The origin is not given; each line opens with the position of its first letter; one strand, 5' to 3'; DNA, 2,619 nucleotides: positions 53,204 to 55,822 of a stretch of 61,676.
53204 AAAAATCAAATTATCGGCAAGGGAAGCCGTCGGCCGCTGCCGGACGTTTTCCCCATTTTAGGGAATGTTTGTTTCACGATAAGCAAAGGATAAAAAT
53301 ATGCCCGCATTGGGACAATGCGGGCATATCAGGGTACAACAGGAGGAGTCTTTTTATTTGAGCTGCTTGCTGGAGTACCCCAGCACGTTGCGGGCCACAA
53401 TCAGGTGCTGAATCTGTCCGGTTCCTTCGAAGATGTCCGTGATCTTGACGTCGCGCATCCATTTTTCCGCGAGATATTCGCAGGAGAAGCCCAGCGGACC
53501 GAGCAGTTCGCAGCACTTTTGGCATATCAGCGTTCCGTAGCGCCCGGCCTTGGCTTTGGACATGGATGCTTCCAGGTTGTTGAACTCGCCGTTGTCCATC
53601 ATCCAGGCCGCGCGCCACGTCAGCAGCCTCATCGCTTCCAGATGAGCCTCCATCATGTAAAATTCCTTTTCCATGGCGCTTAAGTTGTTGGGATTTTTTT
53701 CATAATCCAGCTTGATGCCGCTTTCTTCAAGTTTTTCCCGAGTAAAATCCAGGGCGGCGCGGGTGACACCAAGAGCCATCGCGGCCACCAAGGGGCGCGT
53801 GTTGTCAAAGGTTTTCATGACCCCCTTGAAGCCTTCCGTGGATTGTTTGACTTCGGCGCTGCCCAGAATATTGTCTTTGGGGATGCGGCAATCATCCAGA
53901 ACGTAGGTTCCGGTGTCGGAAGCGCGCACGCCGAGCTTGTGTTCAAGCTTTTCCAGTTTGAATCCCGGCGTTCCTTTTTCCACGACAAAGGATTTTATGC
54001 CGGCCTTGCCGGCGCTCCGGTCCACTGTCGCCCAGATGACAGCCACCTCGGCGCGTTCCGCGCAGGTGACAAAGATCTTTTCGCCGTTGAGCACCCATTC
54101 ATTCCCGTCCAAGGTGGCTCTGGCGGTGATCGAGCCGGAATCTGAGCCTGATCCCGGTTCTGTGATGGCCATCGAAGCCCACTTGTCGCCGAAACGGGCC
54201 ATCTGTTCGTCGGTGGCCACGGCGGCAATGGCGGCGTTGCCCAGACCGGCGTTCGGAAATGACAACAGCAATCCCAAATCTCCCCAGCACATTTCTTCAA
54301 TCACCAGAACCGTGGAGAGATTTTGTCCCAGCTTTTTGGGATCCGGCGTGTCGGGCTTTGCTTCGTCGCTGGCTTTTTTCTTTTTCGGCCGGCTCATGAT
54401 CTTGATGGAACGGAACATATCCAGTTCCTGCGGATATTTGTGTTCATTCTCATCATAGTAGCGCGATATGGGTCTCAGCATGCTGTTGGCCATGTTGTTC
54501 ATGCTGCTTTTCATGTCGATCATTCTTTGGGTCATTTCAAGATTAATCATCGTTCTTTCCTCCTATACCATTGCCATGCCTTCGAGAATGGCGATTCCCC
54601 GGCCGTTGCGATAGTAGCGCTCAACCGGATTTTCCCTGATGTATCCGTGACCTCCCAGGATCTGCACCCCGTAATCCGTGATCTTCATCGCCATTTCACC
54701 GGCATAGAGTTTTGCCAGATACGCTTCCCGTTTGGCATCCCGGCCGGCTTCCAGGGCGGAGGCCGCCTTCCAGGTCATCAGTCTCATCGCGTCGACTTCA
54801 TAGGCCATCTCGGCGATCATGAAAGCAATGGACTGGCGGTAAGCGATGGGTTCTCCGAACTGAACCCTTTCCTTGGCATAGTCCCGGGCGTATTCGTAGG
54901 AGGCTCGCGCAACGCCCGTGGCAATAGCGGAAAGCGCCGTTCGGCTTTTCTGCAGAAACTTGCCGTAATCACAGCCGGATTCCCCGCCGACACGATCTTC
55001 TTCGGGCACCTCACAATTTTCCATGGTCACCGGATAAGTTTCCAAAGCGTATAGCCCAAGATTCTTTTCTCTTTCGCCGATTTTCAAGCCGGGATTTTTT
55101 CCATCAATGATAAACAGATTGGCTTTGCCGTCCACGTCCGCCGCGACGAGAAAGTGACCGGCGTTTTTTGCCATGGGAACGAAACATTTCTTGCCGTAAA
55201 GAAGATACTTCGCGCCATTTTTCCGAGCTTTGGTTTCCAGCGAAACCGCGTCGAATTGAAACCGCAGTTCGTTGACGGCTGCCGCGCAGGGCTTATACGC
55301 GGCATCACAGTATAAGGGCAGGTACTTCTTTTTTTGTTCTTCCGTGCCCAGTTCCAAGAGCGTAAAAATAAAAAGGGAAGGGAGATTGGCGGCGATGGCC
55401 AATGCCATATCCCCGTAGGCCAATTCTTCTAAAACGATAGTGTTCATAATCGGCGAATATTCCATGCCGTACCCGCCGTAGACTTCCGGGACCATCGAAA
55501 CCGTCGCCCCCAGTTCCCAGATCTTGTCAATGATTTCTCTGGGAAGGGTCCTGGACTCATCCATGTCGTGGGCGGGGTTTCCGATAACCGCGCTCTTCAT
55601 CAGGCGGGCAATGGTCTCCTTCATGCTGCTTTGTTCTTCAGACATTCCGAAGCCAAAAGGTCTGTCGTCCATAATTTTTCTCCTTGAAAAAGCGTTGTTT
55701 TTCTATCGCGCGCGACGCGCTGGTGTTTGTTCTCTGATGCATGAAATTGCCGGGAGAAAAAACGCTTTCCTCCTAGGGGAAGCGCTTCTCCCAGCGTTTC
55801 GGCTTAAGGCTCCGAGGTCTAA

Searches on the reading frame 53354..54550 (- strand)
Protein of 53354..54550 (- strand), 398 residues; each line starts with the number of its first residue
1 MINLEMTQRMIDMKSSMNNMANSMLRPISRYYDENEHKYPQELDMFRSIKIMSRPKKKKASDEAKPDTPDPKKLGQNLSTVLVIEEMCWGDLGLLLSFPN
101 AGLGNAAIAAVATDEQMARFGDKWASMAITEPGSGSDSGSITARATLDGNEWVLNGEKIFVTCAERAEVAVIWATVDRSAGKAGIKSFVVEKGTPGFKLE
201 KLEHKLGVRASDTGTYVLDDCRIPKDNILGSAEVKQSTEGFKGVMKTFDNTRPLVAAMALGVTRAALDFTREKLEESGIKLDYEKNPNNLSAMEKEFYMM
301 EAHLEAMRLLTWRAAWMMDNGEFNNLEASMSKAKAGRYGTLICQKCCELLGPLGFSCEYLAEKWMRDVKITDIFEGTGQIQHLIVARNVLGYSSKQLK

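Call 99: search_protein_families(library=ncbifam, max_evalue=0.00001, proteins=[window:53354-54550:-])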
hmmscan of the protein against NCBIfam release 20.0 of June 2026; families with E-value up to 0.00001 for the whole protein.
window:53354-54550:- (398 aa): 15 families
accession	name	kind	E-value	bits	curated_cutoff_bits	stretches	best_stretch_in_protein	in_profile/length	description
NF042972.1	AcrlCoAredClosAcrC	equivalog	8.9e-63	212.2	640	1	75-390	64-377/378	acryloyl-CoA reductase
NF043006.1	CyhCrbnylCoADH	equivalog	1.9e-52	178.6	650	1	124-390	119-376/380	cyclohexane-1-carbonyl-CoA dehydrogenase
NF045552.1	GlutCoADH_Des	equivalog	3.9e-44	151.4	470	1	124-393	121-383/387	glutaryl-CoA dehydrogenase Acd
TIGR03207.1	cyc_hxne_CoA_dh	equivalog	5e-38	130.8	575.35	1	119-388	110-370/372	cyclohexanecarboxyl-CoA dehydrogenase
NF042439.1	SulpropCoADesulf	equivalog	1.6e-37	129.2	600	1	80-397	57-378/379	3-sulfinopropanoyl-CoA desulfinase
NF045652.1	ProlPCPDhRedW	equivalog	3.7e-37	128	650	1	121-388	114-372/376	L-prolyl-[peptidyl-carrier protein] dehydrogenase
NF058590.1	AcCoDHFadEBacil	equivalog_domain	1.9e-36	125.8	600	1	101-390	107-411/586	acyl-CoA dehydrogenase FadE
NF052270.1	Staph_DH_FadE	equivalog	8.4e-33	113.7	600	1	5-393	20-397/400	acyl-CoA dehydrogenase FadE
NF053553.1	prodigi_MBC_PigA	equivalog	2e-32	112.7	500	1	113-389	105-379/381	prodigiosin MBC biosynthesis dehydrogenase PigA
NF008997.0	PRK12341.1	equivalog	7.3e-32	110.8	537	1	113-390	108-377/382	acyl-CoA dehydrogenase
NF002885.1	PRK03354.1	equivalog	7.7e-28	97.6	540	1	121-390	115-374/378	crotonobetainyl-CoA dehydrogenase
NF049984.1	Rv1679_FadE16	equivalog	5.7e-12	45.6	600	1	116-380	99-356/371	Rv1679 family acyl-CoA dehydrogenase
TIGR03204.1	pimC_large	equivalog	1.2e-11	44.2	623.85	1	122-233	120-230/395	pimeloyl-CoA dehydrogenase large subunit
TIGR04022.1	sulfur_SfnB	equivalog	9.1e-09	34.7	430.9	1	137-333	127-315/391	SfnB family sulfur acquisition oxidoreductase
TIGR03203.1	pimD_small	equivalog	1.2e-07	31.2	652.7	1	121-369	116-356/378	pimeloyl-CoA dehydrogenase small subunit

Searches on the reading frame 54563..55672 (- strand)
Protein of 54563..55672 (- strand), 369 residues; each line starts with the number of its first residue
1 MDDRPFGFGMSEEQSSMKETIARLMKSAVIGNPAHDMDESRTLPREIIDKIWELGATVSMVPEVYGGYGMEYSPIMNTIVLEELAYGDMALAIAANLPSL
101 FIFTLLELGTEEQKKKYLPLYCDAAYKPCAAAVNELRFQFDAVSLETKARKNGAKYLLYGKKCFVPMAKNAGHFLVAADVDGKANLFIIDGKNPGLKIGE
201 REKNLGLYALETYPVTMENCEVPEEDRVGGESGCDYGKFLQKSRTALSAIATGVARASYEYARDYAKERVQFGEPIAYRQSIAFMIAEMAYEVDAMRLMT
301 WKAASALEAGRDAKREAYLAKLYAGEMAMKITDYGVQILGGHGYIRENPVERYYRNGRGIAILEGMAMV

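Call 99: search_protein_families(library=ncbifam, max_evalue=0.00001, proteins=[window:54563-55672:-])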
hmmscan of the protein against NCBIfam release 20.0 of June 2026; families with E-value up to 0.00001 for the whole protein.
window:54563-55672:- (369 aa): 21 families
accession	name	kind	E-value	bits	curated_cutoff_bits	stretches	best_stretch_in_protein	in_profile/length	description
NF042972.1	AcrlCoAredClosAcrC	equivalog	1.7e-66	224.5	640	1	8-367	3-365/378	acryloyl-CoA reductase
NF043006.1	CyhCrbnylCoADH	equivalog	5e-54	183.7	650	1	11-366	5-363/380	cyclohexane-1-carbonyl-CoA dehydrogenase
NF045552.1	GlutCoADH_Des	equivalog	5.4e-52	177.3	470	1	8-367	3-368/387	glutaryl-CoA dehydrogenase Acd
NF042439.1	SulpropCoADesulf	equivalog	2.8e-50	171.1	600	1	22-368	4-360/379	3-sulfinopropanoyl-CoA desulfinase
NF008997.0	PRK12341.1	equivalog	1.1e-49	169.5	537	1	8-365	3-363/382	acyl-CoA dehydrogenase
NF045652.1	ProlPCPDhRedW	equivalog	9.2e-46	156.4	650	1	13-346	3-342/376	L-prolyl-[peptidyl-carrier protein] dehydrogenase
NF058590.1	AcCoDHFadEBacil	equivalog_domain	1.5e-45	155.8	600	1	10-366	21-398/586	acyl-CoA dehydrogenase FadE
NF002885.1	PRK03354.1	equivalog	1.7e-38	132.6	540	1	8-358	3-353/378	crotonobetainyl-CoA dehydrogenase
NF053553.1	prodigi_MBC_PigA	equivalog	3.2e-38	131.9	500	1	8-353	3-354/381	prodigiosin MBC biosynthesis dehydrogenase PigA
NF052270.1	Staph_DH_FadE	equivalog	1.7e-29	102.8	600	1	61-365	70-380/400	acyl-CoA dehydrogenase FadE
TIGR03207.1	cyc_hxne_CoA_dh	equivalog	6.6e-29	100.8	575.35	1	11-368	2-361/372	cyclohexanecarboxyl-CoA dehydrogenase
TIGR03203.1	pimD_small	equivalog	1.6e-19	70.3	652.7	1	8-355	2-353/378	pimeloyl-CoA dehydrogenase small subunit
TIGR04022.1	sulfur_SfnB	equivalog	2.6e-17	62.8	430.9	1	31-358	22-360/391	SfnB family sulfur acquisition oxidoreductase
TIGR03204.1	pimC_large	equivalog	6.3e-17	61.5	623.85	1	11-303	5-301/395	pimeloyl-CoA dehydrogenase large subunit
NF007000.1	PRK09463.1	subfamily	2.1e-16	59.5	600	2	188-348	237-404/726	acyl-CoA dehydrogenase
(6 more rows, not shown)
